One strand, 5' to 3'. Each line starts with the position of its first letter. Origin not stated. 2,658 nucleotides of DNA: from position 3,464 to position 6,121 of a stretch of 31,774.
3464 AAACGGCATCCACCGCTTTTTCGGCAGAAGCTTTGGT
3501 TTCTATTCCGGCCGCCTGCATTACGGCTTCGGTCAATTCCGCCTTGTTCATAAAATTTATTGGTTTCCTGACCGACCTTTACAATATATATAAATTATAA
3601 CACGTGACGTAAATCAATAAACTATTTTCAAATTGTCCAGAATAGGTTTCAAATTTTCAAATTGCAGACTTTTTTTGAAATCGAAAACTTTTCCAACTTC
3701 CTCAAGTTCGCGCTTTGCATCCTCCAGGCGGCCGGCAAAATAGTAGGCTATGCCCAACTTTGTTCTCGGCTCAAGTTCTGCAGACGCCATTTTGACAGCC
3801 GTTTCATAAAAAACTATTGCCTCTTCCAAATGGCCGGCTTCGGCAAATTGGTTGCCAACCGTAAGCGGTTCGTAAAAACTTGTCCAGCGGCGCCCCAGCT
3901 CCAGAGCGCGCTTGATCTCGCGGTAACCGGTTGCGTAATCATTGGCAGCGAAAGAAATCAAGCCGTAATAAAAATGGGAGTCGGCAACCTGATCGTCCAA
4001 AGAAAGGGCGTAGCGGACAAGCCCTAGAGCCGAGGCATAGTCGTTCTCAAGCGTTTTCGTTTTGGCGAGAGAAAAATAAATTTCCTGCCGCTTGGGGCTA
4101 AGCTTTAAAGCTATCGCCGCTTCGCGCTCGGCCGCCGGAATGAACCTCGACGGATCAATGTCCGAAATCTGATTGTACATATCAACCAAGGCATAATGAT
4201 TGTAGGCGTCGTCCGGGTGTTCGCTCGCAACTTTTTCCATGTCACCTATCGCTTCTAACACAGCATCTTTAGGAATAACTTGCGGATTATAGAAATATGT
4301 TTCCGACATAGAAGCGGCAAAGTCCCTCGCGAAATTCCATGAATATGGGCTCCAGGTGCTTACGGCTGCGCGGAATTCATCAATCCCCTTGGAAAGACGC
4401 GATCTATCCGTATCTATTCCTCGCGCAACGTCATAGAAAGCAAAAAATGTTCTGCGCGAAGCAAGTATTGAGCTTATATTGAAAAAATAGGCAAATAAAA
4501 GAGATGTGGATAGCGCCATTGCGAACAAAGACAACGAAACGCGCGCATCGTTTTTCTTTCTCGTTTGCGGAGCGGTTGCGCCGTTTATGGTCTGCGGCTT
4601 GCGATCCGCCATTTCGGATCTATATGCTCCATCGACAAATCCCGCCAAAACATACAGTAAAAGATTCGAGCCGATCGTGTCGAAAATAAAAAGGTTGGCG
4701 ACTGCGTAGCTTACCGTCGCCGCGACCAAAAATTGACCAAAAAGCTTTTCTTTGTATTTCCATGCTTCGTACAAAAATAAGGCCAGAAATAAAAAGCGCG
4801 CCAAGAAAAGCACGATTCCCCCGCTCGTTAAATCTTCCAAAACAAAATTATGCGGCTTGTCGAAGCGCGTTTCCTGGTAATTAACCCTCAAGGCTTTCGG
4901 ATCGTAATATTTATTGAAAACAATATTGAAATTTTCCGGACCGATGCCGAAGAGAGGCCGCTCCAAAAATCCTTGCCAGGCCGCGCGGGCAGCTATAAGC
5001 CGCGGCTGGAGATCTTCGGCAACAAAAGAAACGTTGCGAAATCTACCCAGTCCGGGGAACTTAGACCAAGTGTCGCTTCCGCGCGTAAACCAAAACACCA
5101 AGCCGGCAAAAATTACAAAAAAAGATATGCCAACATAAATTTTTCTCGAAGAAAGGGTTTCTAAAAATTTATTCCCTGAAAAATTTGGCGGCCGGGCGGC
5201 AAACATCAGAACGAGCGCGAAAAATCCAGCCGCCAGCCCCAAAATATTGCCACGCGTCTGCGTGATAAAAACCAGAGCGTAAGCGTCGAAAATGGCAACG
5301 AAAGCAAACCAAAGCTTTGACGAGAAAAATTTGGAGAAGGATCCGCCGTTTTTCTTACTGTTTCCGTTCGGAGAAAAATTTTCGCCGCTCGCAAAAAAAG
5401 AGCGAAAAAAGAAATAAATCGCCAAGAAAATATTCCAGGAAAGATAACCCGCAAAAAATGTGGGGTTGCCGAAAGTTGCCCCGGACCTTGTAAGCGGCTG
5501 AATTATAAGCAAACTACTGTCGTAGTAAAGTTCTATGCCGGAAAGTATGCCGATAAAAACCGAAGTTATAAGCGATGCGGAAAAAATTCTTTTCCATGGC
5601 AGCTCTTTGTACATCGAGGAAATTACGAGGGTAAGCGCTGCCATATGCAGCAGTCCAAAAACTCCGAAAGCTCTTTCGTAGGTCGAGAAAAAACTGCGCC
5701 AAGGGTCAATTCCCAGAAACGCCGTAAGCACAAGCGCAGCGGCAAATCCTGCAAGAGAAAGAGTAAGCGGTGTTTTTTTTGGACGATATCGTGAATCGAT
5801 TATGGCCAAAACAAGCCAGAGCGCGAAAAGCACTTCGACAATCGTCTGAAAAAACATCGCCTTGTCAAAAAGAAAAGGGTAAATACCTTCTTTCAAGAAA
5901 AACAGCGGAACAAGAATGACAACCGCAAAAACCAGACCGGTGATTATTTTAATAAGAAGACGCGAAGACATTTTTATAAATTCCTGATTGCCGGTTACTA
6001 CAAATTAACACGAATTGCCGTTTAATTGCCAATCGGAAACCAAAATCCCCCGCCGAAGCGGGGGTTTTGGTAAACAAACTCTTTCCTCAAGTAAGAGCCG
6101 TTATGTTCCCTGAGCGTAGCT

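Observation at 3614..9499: Putative protein O-glycosylation module: Wzy_C+TPR membrane enzyme next to a giant S/T-rich surface protein, with a UDP-glucose synthase nearby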

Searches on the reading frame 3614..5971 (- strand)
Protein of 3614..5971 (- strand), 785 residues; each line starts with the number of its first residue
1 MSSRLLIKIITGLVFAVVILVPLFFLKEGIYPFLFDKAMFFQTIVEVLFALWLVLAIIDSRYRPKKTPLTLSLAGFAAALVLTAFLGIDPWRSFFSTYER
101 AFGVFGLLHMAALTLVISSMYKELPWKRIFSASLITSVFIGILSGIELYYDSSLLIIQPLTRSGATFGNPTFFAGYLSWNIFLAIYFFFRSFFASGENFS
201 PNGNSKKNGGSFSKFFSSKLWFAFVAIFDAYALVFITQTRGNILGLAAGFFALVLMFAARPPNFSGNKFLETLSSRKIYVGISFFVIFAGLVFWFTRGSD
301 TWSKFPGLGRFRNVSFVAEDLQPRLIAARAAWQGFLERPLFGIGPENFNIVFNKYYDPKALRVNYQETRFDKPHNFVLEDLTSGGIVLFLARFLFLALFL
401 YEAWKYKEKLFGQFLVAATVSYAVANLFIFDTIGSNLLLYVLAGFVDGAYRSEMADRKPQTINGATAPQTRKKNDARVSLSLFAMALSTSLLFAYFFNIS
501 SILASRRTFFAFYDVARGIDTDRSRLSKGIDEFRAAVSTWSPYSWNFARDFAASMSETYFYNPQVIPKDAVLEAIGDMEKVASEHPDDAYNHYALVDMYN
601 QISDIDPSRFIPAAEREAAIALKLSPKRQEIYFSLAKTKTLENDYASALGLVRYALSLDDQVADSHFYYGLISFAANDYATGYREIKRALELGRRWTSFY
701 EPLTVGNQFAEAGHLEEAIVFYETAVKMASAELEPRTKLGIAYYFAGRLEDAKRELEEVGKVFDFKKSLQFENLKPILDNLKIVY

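Call 6: search_protein_families(library=pfam, proteins=[window:3614-5971:-], max_evalue=0.01)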
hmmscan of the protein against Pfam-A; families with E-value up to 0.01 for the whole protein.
window:3614-5971:- (785 aa): 6 families
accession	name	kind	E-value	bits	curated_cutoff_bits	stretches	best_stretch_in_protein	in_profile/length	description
PF04932.20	Wzy_C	-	2.7e-14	53.6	31.7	1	232-391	8-147/149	O-Antigen ligase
PF14559.12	TPR_19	-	1.3e-08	35.4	25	1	711-760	3-52/68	Tetratricopeptide repeat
PF07719.23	TPR_2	-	5e-07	29.8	27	0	706-728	8-30/34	Tetratricopeptide repeat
PF13414.12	TPR_11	-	4.6e-05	23.5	26.8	1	706-744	1-39/42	TPR repeat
PF25060.1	ARM_TT21_2nd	-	0.00085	19.3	27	0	623-666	216-259/270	Tetratricopeptide repeat protein 21 second ARM domain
PF13431.12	TPR_17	-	0.0055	17.3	24.4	0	621-649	5-33/34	Tetratricopeptide repeat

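Call 7: search_protein_families(library=ncbifam, proteins=[window:3614-5971:-], max_evalue=0.01)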
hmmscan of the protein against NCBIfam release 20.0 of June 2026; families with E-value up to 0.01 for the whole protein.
window:3614-5971:- (785 aa): 3 families
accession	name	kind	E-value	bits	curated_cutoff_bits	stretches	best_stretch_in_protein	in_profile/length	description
NF040959.1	MamA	equivalog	5e-06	26.1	200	0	706-759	44-97/204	magnetosome protein MamA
TIGR02917.1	PEP_TPR_lipo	equivalog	2.8e-05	22.2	312.2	1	613-759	143-287/899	XrtA/PEP-CTERM system TPR-repeat protein PrsT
NF008391.2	PRK11189.1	equivalog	0.00014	21.5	250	0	575-657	186-265/297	lipoprotein NlpI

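Call 9: find_encoding_contigs(protein=window:3614-5971:-, flank=10000, max_places=6)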
Protein window:3614-5971:- (785 aa): no gene with exactly this product is on record in the collection.

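Call 25: search_solved_structures(query=window:3614-5971:-, max_evalue=10, show_alignments=2)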
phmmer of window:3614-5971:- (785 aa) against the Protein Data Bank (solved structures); distinct sequences matched with E-value up to 10: 57.
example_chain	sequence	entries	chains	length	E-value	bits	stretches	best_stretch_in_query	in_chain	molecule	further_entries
9qhb_A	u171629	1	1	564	1.8e-27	99.5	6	620-752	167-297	Engineered tetratricopeptide repeat protein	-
8bu0_A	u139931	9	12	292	4.2e-15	58.6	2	620-752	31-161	Consensus tetratricopeptide repeat protein | Crystal structure of an 8-repeat consensus TPR superhelix with Zinc. | Monomer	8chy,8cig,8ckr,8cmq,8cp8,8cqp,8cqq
9qhc_A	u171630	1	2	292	1.4e-14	56.9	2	620-752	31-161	Engineered tetratricopeptide repeat protein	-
9pkq_A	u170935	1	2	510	7.6e-07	31.3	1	541-736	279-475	Mitochondrial import receptor subunit TOM70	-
7kdt_A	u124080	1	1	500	7.8e-07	31.3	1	541-736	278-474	Mitochondrial import receptor subunit TOM70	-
7dhg_C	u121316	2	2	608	1.3e-06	30.5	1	541-736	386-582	Mitochondrial import receptor subunit TOM70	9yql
9yr4_A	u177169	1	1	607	1.4e-06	30.5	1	541-736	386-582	Mitochondrial import receptor subunit TOM70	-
8ch0_A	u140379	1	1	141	1.5e-06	30.3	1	630-753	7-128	Consensus tetratricopeptide repeat protein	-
2fo7_A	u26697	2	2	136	2e-06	29.9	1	631-753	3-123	SYNTHETIC CONSENSUS TPR PROTEIN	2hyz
9gzg_A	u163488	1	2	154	3.5e-05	25.8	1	620-742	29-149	Engineered CTPR protein with glutamic acids for conductivity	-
1na0_A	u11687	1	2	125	6.9e-05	24.8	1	629-742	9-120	designed protein CTPR3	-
7obi_A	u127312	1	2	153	0.00057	21.8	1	620-739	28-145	CTPR-rv4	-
6vfi_B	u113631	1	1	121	0.001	20.9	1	634-742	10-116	O43_dn18B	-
6v8e_A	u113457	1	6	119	0.0023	19.8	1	643-741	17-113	Designed protein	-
6vfh_A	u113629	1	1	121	0.0031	19.4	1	643-734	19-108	T33_dn10A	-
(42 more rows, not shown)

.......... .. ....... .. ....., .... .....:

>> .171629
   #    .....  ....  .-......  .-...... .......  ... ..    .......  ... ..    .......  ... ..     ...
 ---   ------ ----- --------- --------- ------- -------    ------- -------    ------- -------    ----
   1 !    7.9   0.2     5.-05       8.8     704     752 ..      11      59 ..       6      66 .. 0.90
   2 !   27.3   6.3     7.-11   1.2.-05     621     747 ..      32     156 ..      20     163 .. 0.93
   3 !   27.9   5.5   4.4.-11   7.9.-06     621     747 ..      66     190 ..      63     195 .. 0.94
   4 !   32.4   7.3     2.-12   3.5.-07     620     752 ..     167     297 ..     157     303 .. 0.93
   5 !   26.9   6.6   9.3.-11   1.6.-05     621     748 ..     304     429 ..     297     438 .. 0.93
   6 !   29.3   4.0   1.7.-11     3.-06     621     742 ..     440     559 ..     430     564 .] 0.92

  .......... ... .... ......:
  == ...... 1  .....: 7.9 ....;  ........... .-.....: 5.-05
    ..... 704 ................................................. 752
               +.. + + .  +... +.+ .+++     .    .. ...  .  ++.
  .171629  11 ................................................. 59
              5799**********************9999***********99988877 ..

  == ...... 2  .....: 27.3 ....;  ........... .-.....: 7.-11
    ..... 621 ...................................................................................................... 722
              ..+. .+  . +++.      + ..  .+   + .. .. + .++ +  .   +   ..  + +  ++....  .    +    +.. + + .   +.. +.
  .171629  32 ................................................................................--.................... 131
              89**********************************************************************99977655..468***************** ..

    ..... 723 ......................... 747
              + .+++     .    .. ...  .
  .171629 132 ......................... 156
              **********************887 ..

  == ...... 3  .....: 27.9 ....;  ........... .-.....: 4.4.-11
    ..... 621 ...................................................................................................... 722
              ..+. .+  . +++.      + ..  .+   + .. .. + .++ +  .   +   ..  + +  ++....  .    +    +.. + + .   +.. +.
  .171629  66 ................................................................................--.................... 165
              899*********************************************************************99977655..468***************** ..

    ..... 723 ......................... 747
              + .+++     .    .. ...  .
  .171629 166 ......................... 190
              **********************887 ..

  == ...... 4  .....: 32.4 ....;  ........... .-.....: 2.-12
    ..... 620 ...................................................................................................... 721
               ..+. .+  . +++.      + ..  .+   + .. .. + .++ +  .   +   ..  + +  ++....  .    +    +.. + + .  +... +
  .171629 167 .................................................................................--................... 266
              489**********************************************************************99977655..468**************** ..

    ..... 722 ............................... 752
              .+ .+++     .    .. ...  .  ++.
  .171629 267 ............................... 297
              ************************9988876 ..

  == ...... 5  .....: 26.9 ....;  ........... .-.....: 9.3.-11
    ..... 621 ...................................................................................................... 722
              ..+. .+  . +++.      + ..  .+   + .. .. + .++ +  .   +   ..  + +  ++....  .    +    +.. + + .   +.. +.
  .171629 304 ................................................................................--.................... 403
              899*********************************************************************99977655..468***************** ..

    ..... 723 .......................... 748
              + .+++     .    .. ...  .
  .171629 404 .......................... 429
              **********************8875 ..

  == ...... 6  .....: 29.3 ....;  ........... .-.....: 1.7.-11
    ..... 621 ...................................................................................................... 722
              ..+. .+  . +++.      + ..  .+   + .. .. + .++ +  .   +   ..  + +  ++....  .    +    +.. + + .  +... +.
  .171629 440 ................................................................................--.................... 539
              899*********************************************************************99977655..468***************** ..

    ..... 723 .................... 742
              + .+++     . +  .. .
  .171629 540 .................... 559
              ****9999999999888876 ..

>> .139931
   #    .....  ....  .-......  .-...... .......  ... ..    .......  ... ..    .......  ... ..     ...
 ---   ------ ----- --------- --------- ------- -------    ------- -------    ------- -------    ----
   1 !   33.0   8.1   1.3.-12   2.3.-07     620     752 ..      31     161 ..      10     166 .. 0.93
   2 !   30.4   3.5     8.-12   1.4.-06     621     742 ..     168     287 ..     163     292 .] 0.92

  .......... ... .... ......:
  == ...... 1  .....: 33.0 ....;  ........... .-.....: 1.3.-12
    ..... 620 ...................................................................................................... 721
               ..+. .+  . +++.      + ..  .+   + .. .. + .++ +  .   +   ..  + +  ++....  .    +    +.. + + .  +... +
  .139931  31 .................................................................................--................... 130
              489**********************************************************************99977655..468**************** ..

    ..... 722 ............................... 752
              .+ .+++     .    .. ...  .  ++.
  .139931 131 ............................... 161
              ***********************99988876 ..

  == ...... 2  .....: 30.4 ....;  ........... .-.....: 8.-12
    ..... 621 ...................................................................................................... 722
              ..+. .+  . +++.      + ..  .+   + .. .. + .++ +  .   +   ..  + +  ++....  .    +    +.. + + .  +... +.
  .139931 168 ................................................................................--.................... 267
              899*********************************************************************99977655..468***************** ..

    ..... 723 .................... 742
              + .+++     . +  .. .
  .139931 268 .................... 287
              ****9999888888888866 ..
